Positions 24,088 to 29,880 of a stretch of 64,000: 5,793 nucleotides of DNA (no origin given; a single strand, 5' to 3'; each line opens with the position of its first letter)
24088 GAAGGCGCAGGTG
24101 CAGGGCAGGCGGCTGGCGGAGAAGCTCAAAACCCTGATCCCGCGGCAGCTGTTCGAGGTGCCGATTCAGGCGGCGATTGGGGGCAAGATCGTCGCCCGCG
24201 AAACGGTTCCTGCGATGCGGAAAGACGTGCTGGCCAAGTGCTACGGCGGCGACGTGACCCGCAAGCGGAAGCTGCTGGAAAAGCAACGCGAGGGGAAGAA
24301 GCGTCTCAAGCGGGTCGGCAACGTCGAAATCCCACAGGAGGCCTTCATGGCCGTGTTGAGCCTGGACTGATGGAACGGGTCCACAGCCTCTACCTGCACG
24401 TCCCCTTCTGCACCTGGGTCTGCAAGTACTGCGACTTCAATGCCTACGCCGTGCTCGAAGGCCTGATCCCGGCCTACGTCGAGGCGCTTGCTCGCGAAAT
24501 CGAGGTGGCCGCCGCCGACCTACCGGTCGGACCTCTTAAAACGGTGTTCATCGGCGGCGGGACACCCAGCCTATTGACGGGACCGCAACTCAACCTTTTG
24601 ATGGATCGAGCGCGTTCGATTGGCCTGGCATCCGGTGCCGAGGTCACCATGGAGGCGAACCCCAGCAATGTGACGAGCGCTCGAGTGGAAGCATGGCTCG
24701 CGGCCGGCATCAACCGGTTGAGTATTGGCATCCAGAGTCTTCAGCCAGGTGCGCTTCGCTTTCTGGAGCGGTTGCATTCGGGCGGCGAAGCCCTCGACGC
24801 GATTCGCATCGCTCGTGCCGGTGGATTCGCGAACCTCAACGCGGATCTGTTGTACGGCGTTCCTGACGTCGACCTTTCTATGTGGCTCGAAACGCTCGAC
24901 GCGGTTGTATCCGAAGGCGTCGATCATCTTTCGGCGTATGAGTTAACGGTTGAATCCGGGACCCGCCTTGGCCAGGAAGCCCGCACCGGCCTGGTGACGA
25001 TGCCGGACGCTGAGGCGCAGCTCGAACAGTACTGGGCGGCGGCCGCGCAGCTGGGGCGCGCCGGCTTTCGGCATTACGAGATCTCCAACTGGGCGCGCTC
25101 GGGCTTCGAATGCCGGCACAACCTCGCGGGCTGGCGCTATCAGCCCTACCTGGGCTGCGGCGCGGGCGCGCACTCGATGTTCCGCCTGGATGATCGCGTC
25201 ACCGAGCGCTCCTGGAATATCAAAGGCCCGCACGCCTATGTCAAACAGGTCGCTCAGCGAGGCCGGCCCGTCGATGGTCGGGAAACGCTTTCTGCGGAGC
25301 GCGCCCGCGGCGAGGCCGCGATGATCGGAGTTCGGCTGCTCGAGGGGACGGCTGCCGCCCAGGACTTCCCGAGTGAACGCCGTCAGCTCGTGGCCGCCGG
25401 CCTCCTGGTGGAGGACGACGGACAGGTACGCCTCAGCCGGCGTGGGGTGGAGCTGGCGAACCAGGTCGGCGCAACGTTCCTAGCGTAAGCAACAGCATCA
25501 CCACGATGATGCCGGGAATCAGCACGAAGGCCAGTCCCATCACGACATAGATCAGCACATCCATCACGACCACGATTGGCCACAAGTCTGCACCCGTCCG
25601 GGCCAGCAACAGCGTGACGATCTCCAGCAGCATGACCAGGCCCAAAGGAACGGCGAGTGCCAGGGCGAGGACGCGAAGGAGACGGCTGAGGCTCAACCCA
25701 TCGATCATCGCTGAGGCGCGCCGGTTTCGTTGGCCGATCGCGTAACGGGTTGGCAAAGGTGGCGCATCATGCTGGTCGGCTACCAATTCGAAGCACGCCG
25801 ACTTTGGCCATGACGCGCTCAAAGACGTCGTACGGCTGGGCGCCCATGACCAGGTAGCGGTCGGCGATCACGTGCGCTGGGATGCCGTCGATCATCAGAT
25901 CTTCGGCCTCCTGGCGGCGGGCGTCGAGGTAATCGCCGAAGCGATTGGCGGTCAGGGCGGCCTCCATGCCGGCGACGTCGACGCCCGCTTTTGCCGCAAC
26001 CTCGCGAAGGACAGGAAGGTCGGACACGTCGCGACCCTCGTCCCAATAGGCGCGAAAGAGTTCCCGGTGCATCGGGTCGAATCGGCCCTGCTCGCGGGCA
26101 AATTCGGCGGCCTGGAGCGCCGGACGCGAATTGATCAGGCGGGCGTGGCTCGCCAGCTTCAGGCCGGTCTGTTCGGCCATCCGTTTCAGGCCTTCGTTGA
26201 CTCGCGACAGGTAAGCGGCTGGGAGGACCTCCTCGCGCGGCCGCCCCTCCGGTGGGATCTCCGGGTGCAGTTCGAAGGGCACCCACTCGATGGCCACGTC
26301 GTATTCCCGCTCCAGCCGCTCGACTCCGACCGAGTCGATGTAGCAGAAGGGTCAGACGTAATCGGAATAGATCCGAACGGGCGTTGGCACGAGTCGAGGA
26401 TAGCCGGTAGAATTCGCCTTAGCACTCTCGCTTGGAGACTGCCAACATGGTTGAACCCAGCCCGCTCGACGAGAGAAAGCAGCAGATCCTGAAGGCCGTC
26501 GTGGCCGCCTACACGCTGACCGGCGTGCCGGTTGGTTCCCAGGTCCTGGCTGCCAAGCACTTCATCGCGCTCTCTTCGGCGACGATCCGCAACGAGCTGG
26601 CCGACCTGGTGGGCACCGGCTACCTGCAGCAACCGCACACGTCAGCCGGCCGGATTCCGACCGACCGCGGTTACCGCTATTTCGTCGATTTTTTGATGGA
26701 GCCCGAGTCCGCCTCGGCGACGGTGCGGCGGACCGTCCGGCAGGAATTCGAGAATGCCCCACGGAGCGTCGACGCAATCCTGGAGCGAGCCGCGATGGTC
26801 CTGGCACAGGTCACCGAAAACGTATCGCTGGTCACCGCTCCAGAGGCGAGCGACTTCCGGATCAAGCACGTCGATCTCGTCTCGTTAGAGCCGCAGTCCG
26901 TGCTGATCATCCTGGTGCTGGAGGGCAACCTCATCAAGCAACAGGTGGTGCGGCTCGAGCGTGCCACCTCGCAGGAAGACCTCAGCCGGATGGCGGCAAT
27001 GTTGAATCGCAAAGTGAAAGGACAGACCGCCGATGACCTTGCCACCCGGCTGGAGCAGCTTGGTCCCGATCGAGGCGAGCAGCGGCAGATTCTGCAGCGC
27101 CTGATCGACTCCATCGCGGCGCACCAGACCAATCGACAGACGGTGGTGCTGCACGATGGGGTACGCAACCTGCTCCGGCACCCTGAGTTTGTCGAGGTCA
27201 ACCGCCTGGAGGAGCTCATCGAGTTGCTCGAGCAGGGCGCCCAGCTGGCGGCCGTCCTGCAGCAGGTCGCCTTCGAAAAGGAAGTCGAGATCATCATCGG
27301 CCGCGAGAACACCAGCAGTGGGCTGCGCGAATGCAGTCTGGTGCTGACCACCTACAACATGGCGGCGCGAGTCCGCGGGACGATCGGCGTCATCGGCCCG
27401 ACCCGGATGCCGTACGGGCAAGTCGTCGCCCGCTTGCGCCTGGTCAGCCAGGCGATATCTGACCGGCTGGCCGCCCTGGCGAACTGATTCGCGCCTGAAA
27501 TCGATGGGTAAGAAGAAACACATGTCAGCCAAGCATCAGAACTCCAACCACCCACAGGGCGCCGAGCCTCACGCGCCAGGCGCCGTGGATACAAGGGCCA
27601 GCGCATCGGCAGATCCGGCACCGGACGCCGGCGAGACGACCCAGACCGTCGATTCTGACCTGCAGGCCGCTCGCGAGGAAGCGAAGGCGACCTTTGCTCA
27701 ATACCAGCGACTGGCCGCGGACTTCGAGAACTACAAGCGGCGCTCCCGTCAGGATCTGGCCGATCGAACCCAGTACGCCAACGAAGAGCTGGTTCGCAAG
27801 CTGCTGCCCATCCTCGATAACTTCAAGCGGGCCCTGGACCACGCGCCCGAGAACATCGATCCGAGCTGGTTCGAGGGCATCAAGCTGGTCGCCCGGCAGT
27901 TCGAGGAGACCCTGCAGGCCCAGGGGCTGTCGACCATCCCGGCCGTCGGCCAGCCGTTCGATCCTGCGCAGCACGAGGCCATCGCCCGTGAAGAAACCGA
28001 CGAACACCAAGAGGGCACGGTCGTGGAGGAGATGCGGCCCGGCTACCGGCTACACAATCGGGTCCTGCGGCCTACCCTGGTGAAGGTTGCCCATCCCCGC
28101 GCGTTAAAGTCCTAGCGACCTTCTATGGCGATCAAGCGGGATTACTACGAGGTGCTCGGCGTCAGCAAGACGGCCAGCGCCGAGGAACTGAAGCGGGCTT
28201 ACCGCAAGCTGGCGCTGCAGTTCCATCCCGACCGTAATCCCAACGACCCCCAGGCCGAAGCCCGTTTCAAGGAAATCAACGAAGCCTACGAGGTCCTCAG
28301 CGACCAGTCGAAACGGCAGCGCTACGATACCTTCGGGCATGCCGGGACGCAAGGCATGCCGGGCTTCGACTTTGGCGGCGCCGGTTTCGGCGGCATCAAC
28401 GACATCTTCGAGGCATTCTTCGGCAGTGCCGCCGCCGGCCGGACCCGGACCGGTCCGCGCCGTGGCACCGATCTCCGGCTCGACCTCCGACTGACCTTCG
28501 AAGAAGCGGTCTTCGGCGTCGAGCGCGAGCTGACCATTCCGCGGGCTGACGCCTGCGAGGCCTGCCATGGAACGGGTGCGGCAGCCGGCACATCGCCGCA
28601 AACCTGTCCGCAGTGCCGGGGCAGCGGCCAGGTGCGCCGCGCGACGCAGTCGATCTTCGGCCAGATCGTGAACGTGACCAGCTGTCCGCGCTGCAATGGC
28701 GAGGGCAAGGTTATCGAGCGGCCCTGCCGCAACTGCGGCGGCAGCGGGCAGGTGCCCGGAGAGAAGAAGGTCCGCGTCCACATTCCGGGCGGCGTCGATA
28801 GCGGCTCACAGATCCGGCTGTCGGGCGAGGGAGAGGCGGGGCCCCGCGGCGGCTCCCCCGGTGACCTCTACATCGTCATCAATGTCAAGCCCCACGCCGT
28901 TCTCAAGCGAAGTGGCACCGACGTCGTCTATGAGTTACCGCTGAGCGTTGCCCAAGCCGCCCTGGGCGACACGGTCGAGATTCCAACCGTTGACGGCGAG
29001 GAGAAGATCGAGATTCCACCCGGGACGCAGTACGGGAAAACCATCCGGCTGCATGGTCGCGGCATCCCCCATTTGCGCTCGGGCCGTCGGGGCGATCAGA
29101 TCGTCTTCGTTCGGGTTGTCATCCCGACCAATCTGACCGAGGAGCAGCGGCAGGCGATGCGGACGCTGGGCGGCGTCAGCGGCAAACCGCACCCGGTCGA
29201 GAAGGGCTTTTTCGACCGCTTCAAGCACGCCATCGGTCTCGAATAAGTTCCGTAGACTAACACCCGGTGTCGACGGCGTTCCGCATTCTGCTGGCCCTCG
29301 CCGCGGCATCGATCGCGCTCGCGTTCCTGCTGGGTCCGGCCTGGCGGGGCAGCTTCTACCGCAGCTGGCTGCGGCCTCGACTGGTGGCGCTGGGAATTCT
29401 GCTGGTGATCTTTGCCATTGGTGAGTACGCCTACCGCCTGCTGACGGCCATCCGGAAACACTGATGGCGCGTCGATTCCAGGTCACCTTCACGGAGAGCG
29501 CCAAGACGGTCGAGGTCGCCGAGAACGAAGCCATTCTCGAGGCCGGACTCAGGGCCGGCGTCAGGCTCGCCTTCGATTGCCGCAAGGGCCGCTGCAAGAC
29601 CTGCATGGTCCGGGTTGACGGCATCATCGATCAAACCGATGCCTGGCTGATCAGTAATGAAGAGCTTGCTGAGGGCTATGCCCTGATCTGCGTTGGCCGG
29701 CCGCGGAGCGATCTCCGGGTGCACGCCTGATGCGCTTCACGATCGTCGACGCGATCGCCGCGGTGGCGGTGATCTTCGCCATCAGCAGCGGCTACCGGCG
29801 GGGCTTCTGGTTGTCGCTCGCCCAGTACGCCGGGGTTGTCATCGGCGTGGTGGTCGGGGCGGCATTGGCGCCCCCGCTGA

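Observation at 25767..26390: DsbA/FrnE-like oxidoreductase with an in-frame TGA exactly at the first Cys of its CxxC motif: candidate selenoprotein (U-P-F-C)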

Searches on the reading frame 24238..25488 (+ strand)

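Call 16: search_protein_families(library=pfam, max_evalue=0.00001, proteins=[window:24238-25488:+])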
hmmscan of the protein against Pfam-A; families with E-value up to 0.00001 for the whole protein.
window:24238-25488:+ (416 aa): 1 family
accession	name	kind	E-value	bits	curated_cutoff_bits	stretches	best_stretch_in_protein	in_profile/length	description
PF04055.27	Radical_SAM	-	1.2e-21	78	29.5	1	53-222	2-165/166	Radical SAM superfamily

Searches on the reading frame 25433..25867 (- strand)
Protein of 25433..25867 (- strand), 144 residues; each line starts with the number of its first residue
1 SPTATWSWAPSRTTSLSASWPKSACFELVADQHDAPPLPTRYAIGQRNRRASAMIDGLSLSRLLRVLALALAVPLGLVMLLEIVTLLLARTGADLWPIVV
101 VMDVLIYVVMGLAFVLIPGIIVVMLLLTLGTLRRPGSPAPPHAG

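Call 19: search_protein_families(library=pfam, max_evalue=0.00001, proteins=[window:25433-25867:-])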
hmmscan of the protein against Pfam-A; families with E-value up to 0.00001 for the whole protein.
window:25433-25867:- (144 aa): 0 families

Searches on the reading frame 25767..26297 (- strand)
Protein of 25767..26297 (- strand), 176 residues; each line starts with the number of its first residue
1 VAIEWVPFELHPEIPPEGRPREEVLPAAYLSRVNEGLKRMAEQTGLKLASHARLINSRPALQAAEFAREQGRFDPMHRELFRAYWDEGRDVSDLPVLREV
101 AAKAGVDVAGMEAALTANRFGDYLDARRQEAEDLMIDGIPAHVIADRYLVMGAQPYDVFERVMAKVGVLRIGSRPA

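Call 28: find_encoding_contigs(protein=window:25767-26297:-, flank=10000, max_places=6)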
Protein window:25767-26297:- (176 aa): no gene with exactly this product is on record in the collection.

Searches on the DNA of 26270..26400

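Call 57: search_rna_families(source=window, start=26270, end=26400, threshold=evalue, max_evalue=10, show_alignments=3)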
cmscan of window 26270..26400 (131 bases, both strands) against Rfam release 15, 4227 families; matches with E-value up to 10: 4.
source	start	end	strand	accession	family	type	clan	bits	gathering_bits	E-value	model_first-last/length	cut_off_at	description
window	26308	26345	-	RF03936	mir-4079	Gene; miRNA;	-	16.8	62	0.31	1-51/51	no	mir-4079 microRNA precursor family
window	26308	26345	+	RF03936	mir-4079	Gene; miRNA;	-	16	62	0.54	1-51/51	no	mir-4079 microRNA precursor family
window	26311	26380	+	RF01516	v-snoRNA-1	Gene; snRNA; snoRNA; CD-box;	-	11.1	75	4.1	1-65/65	no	Human herpesvirus 1 small nucleolar RNA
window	26318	26400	+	RF02223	sX4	Gene; sRNA;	-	10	70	3.7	1-81/167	3'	Proteobacterial sRNA sX4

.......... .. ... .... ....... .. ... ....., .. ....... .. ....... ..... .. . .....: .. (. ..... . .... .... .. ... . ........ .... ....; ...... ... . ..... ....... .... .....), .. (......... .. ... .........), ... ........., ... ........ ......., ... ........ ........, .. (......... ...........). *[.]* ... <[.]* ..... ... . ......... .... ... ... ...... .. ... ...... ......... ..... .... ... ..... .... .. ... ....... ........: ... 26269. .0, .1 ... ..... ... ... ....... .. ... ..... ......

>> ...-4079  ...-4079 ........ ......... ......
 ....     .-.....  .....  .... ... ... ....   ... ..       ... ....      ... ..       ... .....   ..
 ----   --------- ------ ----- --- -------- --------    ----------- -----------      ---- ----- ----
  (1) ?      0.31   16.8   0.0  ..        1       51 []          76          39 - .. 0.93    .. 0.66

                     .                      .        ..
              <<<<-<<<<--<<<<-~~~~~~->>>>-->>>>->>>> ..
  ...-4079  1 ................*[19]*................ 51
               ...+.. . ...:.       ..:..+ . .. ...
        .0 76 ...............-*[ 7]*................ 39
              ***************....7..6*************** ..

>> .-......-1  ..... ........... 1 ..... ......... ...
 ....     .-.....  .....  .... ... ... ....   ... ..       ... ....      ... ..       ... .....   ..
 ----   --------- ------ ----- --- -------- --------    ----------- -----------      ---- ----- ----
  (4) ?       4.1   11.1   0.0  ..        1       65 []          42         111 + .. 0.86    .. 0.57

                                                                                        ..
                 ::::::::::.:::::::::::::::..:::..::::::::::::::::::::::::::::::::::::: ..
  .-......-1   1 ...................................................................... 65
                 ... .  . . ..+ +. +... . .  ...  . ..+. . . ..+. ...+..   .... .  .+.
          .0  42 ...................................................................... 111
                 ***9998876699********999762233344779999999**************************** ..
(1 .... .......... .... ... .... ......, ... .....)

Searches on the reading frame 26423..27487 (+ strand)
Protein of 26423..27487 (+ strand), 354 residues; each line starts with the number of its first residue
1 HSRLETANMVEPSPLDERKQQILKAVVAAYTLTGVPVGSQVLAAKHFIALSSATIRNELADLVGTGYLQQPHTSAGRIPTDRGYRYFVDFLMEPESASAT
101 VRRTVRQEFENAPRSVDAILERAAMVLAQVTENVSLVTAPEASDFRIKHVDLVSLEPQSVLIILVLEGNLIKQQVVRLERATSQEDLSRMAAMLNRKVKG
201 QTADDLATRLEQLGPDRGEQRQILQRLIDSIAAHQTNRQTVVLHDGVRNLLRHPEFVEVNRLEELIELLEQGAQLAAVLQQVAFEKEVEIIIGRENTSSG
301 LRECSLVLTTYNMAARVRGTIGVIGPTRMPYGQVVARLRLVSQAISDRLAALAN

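Call 17: search_protein_families(library=pfam, max_evalue=0.00001, proteins=[window:26423-27487:+])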
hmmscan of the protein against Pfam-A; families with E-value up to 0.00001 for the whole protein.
window:26423-27487:+ (354 aa): 1 family
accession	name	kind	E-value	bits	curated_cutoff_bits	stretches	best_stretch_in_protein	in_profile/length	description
PF01628.27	HrcA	-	3e-57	194.5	22.2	1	117-335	1-215/215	HrcA protein C terminal domain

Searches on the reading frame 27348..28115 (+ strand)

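Call 17: search_protein_families(library=pfam, max_evalue=0.00001, proteins=[window:27348-28115:+])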
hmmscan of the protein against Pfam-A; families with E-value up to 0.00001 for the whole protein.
window:27348-28115:+ (255 aa): 1 family
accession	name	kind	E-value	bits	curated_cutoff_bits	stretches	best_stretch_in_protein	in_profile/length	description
PF01025.24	GrpE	-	1.1e-46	158.9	25.8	1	95-248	10-164/165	GrpE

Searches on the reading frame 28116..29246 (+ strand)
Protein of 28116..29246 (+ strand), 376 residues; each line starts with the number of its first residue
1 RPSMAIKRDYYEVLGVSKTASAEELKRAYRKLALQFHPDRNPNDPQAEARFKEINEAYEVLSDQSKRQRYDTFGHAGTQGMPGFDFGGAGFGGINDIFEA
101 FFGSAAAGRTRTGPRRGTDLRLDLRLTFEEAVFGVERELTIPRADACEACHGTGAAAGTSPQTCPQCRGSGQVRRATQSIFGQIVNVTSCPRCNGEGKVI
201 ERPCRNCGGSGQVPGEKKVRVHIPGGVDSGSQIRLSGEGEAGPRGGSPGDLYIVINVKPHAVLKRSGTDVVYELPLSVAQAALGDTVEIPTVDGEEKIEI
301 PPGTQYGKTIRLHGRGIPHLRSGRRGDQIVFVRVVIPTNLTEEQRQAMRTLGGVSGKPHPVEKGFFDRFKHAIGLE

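Call 17: search_protein_families(library=pfam, max_evalue=0.00001, proteins=[window:28116-29246:+])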
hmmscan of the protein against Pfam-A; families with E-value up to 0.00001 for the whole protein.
window:28116-29246:+ (376 aa): 3 families
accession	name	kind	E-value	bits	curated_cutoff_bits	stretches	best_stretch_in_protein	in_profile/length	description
PF01556.23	DnaJ_C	-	4.8e-50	170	26.6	1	121-337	2-152/152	DnaJ C terminal domain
PF00226.36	DnaJ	-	8.5e-30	103.1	27.8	1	9-71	1-63/63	DnaJ domain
PF00684.25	DnaJ_CXXCXGXG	-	1.3e-17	64.2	32.7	1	147-211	1-65/65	DnaJ central domain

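Call 29: find_encoding_contigs(protein=window:28125-29246:+, flank=10000, max_places=4)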
Protein window:28125-29246:+ (373 aa): no gene with exactly this product is on record in the collection.

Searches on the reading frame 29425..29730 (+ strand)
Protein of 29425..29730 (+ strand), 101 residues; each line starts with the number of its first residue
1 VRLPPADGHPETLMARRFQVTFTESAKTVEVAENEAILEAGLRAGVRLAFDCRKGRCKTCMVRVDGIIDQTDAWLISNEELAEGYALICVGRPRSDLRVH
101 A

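Call 17: search_protein_families(library=pfam, max_evalue=0.00001, proteins=[window:29425-29730:+])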
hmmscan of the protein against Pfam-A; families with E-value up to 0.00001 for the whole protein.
window:29425-29730:+ (101 aa): 1 family
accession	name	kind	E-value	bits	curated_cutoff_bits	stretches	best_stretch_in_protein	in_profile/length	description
PF00111.32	Fer2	-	1.1e-13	51.4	21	1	24-93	5-76/77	2Fe-2S iron-sulfur cluster binding domain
